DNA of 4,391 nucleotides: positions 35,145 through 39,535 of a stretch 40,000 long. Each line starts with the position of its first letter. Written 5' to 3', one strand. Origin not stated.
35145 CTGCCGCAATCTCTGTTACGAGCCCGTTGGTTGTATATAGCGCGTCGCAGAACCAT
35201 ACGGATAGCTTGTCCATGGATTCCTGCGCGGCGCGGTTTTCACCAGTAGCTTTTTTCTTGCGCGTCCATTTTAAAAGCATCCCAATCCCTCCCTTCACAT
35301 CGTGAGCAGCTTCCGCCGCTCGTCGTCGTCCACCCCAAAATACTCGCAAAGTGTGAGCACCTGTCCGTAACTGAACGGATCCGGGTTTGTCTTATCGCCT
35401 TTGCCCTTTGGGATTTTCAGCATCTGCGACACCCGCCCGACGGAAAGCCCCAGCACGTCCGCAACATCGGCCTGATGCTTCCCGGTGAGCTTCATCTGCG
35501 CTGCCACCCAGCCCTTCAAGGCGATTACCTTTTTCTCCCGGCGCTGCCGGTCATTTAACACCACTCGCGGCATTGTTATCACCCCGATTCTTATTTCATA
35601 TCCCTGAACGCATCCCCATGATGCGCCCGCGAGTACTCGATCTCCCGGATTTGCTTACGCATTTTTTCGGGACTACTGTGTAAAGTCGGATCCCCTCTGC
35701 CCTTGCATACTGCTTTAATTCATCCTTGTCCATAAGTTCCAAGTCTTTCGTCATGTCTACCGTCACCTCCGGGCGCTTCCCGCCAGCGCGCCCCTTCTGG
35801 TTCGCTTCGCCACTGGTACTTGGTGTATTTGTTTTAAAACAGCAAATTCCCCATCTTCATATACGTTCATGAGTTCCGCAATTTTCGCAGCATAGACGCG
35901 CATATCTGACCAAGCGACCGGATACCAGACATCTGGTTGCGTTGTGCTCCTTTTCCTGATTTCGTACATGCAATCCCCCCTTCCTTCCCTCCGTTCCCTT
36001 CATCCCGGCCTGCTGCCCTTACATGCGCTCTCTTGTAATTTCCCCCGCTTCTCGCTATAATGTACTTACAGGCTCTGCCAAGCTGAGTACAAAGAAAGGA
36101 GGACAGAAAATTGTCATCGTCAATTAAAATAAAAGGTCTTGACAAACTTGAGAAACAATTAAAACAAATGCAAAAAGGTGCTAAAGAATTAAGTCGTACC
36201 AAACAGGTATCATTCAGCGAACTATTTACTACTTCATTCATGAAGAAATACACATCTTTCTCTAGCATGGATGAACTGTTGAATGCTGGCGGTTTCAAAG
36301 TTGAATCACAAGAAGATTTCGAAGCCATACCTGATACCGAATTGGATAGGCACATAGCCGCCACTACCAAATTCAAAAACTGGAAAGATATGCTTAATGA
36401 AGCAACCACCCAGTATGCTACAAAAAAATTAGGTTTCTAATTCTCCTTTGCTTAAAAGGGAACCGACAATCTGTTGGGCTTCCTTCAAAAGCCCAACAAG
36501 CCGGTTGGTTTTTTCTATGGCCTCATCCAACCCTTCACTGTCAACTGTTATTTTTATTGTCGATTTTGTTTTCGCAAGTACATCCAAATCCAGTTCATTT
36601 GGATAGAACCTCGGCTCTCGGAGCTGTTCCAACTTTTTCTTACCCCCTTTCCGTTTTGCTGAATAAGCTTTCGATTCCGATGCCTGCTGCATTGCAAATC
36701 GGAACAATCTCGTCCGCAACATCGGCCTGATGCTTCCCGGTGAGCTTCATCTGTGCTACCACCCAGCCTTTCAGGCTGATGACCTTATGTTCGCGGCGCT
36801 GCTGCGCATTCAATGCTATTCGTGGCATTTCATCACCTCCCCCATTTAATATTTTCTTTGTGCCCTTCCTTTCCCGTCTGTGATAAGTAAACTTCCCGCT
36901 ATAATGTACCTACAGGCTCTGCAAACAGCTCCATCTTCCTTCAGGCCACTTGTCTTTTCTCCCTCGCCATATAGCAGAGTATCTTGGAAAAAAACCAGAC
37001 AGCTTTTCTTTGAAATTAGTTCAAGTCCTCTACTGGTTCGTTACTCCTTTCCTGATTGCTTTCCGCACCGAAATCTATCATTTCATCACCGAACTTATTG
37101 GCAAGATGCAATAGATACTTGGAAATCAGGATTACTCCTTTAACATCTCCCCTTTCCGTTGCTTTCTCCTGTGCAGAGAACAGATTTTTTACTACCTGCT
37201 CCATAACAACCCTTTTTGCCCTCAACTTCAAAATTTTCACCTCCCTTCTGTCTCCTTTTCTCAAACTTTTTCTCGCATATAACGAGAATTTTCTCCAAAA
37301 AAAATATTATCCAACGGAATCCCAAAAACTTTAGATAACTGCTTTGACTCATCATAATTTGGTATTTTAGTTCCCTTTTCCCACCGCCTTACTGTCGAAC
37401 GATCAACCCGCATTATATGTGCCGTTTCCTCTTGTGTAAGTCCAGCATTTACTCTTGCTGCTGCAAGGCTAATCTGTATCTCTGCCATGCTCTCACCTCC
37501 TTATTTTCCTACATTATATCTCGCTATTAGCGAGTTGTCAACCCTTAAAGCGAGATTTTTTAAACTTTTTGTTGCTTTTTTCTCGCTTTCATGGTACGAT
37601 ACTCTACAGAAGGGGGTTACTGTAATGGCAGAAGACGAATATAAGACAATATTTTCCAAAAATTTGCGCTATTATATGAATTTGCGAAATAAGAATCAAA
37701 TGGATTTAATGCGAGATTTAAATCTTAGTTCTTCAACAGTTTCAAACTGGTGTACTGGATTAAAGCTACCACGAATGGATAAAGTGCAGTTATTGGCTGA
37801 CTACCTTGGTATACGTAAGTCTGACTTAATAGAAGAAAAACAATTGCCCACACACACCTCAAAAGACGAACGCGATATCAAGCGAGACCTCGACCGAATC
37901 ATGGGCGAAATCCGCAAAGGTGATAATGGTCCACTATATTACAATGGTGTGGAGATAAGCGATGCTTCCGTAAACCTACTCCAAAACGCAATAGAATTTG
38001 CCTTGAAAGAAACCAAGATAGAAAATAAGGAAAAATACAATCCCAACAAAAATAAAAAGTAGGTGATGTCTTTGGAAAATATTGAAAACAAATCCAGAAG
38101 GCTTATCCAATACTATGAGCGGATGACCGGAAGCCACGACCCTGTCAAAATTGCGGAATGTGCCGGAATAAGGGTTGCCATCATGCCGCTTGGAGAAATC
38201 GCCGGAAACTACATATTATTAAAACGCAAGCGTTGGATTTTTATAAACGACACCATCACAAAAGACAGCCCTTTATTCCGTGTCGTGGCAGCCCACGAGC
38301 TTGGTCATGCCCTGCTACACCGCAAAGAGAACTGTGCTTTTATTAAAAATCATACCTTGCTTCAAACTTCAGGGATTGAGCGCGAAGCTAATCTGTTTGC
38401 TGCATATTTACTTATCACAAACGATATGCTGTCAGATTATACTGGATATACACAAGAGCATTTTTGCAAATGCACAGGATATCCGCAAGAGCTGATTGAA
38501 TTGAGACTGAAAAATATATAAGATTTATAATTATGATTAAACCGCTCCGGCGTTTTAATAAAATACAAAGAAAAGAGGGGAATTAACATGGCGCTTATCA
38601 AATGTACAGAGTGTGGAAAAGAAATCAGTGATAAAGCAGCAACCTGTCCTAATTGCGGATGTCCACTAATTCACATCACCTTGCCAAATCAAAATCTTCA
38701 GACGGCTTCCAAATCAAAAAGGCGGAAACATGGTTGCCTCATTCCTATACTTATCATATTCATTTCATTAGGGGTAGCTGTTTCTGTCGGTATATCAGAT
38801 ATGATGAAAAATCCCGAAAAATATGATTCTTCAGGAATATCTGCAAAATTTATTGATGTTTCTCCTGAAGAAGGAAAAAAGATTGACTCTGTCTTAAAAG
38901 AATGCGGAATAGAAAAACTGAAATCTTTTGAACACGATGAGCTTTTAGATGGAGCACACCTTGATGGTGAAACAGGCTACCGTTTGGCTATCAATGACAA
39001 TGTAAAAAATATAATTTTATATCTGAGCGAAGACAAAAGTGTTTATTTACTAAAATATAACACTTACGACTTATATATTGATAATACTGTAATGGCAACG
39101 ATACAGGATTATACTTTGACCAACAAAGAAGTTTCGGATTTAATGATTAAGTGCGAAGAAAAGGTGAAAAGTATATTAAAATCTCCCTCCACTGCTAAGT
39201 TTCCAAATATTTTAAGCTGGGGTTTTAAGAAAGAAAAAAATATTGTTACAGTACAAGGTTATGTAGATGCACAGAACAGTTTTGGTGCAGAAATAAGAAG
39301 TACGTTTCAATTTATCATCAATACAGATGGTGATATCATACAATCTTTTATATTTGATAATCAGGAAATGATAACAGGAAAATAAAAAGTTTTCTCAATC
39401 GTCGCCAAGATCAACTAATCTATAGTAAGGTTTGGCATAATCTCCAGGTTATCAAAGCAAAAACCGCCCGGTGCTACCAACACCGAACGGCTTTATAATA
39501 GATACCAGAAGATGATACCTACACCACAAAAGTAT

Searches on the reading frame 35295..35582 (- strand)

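Call 45: search_protein_families(library=pfam, max_evalue=0.01, proteins=[window:35295-35582:-])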
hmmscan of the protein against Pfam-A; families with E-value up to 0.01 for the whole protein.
window:35295-35582:- (95 aa): 4 families
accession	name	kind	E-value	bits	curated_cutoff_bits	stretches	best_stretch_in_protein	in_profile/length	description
PF13560.12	HTH_31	-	1.1e-05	26.1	27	1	12-92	7-64/64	Helix-turn-helix domain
PF04545.22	Sigma70_r4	-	0.00051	20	24.1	1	15-56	8-42/50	Sigma-70, region 4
PF21531.3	Rv2175c_wHTH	-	0.0026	18.2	27.1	1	38-56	19-37/57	DNA-binding protein Rv2175c, wHTH domain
PF16509.11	KORA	-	0.0031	18.1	26.7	1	27-56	23-52/84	TrfB plasmid transcriptional repressor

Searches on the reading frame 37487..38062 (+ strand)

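Call 44: search_protein_families(library=pfam, max_evalue=0.01, proteins=[window:37487-38062:+])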
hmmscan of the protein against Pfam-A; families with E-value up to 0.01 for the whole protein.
window:37487-38062:+ (191 aa): 4 families
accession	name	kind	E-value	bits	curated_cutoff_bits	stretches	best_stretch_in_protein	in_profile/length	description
PF13443.12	HTH_26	-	4.2e-08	33.7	22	1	59-116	1-59/63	Cro/C1-type HTH DNA-binding domain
PF01381.28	HTH_3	-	7.9e-06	26.3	23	1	60-111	1-52/55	Helix-turn-helix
PF13560.12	HTH_31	-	0.00031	21.4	27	1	61-109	7-56/64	Helix-turn-helix domain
PF07022.19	Phage_CI_repr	-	0.0034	18.1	22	0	69-110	13-53/65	Bacteriophage CI repressor helix-turn-helix domain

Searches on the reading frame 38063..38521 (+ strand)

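Call 44: search_protein_families(library=pfam, max_evalue=0.01, proteins=[window:38063-38521:+])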
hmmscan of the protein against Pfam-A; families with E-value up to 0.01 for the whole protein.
window:38063-38521:+ (152 aa): 1 family
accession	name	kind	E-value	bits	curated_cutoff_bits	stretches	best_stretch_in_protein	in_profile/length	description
PF06114.19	Peptidase_M78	-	5.2e-17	62.2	22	1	31-126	1-95/123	IrrE N-terminal-like domain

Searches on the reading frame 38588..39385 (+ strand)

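Call 44: search_protein_families(library=pfam, max_evalue=0.01, proteins=[window:38588-39385:+])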
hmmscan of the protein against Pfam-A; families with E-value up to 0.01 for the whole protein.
window:38588-39385:+ (265 aa): 3 families
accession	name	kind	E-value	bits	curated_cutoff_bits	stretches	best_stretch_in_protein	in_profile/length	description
PF13240.11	Zn_Ribbon_1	-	3.9e-07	30.1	25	1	5-27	1-23/23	zinc-ribbon domain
PF13248.11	Zn_ribbon_3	-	0.002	18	27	1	4-25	3-24/26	zinc-ribbon domain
PF12773.13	DZR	-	0.0039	17.7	27.3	1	5-24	26-45/45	Double zinc ribbon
